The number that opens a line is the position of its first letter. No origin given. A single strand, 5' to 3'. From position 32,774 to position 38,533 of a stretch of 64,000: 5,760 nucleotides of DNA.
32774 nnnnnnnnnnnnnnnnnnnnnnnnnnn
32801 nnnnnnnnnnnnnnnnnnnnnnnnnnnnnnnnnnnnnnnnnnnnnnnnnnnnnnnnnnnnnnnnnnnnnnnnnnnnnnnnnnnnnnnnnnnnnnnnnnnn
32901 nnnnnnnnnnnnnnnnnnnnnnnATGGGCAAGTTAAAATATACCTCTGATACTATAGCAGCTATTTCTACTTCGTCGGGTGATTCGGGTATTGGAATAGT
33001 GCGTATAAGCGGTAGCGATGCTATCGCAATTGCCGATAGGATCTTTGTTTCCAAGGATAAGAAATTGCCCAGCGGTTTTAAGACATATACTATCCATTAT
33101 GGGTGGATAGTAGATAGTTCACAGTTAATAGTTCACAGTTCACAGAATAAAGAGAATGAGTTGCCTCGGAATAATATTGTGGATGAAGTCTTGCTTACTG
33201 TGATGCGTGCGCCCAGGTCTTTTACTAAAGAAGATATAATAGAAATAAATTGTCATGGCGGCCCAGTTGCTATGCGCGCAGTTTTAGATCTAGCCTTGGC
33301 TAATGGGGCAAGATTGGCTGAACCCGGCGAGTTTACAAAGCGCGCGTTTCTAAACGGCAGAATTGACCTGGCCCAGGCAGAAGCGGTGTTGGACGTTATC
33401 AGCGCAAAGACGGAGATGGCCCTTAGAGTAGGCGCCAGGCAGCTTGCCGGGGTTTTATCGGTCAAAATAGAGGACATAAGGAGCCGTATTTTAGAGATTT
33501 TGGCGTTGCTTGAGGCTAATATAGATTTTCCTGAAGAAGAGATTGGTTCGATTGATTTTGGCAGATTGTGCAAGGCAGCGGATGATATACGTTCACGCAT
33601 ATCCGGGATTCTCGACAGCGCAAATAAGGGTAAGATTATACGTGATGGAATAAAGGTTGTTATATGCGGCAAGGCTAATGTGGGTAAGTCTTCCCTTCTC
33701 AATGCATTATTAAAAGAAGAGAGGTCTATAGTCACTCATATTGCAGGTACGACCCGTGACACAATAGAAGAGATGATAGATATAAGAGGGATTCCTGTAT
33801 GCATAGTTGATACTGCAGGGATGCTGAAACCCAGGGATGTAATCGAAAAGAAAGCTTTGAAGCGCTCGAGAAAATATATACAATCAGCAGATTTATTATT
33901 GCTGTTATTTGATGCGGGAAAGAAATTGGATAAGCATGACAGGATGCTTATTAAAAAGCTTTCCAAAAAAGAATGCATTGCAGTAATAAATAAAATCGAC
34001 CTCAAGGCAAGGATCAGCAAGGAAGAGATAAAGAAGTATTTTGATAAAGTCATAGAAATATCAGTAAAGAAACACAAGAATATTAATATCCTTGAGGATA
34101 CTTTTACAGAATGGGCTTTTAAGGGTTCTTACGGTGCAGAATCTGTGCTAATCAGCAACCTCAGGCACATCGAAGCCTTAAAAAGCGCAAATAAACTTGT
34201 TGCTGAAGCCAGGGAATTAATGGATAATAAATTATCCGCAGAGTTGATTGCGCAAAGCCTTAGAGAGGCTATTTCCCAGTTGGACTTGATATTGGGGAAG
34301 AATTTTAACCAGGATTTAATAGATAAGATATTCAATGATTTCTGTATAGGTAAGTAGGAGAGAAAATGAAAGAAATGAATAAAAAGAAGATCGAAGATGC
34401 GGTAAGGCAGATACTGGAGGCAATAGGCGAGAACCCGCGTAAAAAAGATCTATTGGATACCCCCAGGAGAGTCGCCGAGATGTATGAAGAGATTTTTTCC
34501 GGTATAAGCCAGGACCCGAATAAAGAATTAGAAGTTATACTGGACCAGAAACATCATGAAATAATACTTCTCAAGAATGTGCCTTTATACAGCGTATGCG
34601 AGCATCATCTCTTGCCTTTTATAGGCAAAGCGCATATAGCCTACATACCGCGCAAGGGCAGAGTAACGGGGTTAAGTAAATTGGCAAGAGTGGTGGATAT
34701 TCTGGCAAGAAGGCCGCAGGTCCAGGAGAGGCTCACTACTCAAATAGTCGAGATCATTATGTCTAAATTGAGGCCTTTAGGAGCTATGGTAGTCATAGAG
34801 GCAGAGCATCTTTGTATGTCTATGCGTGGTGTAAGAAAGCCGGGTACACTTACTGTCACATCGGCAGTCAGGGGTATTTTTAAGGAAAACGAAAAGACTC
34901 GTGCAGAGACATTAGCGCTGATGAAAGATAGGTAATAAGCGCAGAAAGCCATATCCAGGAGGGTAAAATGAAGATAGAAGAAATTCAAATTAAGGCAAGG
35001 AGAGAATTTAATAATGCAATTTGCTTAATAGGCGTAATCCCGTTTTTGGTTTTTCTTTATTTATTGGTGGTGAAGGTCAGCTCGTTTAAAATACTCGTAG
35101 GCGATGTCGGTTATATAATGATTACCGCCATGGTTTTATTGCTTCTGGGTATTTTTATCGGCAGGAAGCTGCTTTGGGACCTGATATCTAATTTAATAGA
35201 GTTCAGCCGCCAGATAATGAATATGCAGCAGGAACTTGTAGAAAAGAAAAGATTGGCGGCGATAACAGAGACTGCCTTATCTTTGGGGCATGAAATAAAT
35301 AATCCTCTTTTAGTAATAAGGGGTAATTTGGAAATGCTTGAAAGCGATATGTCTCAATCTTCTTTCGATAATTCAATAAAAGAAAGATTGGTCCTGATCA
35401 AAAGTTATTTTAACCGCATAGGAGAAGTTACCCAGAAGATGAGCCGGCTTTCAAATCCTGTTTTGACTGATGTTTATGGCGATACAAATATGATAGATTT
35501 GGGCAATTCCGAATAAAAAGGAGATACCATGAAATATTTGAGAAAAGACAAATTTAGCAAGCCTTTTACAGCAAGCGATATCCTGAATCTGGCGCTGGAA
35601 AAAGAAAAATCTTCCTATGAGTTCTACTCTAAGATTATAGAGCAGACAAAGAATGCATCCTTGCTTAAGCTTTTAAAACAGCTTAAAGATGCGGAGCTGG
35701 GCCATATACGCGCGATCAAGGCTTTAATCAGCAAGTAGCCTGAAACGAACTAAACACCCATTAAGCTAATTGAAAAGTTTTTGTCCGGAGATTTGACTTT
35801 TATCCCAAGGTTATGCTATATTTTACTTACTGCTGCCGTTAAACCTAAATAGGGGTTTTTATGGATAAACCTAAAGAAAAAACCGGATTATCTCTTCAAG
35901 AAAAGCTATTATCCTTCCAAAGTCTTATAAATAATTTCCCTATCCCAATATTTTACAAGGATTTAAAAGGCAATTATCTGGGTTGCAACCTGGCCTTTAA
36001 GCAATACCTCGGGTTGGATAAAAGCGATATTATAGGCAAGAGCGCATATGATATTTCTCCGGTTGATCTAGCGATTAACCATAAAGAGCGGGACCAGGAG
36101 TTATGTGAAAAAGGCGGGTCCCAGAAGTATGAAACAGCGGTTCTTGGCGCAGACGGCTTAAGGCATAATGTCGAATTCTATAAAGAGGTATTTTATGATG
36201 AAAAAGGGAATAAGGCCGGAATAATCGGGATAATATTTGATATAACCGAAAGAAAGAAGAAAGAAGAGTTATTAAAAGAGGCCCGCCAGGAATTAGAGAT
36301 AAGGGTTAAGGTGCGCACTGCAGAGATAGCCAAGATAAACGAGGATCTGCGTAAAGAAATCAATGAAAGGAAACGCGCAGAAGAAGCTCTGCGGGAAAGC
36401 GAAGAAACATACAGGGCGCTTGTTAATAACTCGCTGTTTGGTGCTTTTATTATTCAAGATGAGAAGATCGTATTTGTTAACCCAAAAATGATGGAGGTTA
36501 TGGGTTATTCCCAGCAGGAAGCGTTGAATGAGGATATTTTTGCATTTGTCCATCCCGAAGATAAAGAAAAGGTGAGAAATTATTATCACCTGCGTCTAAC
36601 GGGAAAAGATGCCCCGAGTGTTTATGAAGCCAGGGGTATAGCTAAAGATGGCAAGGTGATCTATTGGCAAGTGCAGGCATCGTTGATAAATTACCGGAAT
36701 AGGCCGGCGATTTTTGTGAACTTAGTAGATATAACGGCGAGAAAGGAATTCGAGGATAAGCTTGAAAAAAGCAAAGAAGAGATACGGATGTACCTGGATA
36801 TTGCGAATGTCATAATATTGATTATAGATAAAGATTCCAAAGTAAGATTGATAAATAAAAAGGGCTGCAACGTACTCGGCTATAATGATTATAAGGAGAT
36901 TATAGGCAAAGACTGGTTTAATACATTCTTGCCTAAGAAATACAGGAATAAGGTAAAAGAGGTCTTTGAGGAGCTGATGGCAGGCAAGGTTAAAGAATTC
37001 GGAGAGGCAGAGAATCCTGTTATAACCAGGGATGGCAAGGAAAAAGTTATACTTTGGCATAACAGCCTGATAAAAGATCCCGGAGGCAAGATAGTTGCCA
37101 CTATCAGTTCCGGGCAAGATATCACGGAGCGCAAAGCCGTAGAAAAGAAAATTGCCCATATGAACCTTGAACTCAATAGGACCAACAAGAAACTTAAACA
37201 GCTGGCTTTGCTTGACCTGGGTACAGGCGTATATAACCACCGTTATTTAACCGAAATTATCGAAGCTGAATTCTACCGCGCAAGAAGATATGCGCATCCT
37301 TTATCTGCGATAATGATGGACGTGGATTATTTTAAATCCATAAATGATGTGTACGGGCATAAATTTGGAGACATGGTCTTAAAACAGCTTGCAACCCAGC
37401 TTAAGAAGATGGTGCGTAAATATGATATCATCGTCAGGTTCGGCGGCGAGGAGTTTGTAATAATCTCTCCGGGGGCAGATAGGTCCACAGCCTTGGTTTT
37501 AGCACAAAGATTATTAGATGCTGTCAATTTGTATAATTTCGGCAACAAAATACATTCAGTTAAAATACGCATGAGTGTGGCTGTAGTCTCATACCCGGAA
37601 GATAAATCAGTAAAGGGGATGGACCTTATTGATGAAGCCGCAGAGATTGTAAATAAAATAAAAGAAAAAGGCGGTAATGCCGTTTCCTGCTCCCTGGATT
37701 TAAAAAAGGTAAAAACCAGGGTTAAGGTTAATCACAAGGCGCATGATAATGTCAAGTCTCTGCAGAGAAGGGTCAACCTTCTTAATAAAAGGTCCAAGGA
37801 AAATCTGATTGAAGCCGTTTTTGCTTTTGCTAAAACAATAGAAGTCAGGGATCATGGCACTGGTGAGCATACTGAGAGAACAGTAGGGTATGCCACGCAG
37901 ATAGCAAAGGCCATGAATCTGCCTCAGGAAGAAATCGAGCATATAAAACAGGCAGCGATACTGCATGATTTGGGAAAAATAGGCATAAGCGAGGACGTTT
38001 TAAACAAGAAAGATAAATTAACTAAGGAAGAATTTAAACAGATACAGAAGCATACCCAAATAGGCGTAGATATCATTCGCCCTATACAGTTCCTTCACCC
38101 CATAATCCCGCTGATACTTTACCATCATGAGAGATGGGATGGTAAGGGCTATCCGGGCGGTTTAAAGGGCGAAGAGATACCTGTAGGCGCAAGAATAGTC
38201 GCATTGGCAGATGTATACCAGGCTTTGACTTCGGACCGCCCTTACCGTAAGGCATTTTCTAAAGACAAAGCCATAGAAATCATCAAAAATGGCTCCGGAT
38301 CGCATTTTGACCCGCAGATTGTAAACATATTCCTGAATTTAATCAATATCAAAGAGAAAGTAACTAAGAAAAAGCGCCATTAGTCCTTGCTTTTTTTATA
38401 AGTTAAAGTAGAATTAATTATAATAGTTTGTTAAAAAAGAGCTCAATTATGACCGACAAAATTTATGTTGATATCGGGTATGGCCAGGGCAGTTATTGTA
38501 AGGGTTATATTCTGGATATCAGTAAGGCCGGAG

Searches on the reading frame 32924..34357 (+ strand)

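Call 74: search_protein_families(library=pfam, proteins=[window:32924-34357:+], max_evalue=0.000001)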
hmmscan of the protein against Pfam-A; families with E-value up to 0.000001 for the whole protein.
window:32924-34357:+ (477 aa): 5 families
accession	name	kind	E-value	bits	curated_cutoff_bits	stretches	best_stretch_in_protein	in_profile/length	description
PF12631.12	MnmE_helical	-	1.4e-53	182.6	40.1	1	149-474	1-211/211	MnmE helical domain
PF10396.14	TrmE_N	-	1.5e-42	144.9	29.8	1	10-146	1-117/117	GTP-binding protein TrmE N-terminus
PF01926.29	MMR_HSR1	-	7.1e-26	91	21.9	1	244-357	1-113/113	50S ribosome-binding GTPase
PF02421.24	FeoB_N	-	1e-08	35.3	27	1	244-391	2-153/156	Ferrous iron transport protein B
PF00350.29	Dynamin_N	-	6e-08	33.3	27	0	245-279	1-34/168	Dynamin family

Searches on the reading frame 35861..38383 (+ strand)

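Call 74: search_protein_families(library=pfam, proteins=[window:35861-38383:+], max_evalue=0.000001)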
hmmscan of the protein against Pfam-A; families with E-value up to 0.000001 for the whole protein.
window:35861-38383:+ (840 aa): 8 families
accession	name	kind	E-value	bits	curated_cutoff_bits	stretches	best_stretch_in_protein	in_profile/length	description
PF13487.12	HD_5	-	5.1e-41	140.7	27.2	1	657-820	4-170/170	HD domain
PF00990.26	GGDEF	-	1.8e-36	125.8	23.8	1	450-606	2-160/161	Diguanylate cyclase, GGDEF domain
PF13426.13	PAS_9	-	1.2e-30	106.2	27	3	317-423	2-103/103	PAS domain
PF00989.32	PAS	-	6.4e-29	100.7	22.6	3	184-278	3-98/113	PAS fold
PF08448.16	PAS_4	-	4.9e-28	98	23.1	2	24-132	2-109/110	PAS fold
PF08447.18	PAS_3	-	1.4e-22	80.2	25.6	1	203-282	1-81/89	PAS fold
PF01966.28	HD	-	2.7e-22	79.7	22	1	668-788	2-115/116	HD domain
PF13188.13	PAS_8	-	6.5e-19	67.6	21.8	0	182-235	1-55/65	PAS domain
